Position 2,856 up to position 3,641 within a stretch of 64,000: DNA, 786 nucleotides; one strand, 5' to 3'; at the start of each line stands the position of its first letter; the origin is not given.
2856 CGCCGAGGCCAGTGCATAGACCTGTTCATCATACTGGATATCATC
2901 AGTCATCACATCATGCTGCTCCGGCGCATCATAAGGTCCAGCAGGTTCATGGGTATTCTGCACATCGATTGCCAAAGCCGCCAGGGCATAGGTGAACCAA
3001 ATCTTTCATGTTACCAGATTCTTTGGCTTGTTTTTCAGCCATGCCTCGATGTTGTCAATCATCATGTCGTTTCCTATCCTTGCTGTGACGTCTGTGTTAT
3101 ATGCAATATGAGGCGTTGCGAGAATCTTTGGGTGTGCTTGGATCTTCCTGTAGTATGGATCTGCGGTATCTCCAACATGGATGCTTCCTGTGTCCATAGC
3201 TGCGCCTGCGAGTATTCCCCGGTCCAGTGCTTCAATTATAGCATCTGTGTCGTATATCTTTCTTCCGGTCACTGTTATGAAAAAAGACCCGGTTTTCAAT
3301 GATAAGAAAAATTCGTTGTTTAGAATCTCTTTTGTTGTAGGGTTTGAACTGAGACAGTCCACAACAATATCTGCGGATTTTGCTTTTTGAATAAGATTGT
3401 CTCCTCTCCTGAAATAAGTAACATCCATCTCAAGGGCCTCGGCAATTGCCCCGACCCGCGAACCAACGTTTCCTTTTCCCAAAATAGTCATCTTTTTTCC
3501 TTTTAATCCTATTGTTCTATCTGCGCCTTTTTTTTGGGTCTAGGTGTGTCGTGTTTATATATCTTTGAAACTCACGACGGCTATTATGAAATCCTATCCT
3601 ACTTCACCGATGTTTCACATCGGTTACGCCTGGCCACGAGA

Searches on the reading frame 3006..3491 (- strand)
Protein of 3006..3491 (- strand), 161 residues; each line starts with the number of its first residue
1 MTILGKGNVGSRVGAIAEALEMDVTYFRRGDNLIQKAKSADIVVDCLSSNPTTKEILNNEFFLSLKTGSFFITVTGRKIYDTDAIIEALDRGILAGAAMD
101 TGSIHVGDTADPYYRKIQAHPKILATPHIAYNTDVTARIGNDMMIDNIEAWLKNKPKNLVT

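Call 19: search_protein_families(library=pfam, proteins=[window:3006-3491:-], max_evalue=0.001)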
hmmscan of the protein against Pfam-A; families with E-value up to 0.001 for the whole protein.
window:3006-3491:- (161 aa): 1 family
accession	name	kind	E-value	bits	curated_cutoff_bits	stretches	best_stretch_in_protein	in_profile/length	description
PF02826.25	2-Hacid_dh_C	-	6.5e-19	68.4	25.1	1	2-130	40-178/178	D-isomer specific 2-hydroxyacid dehydrogenase, NAD binding domain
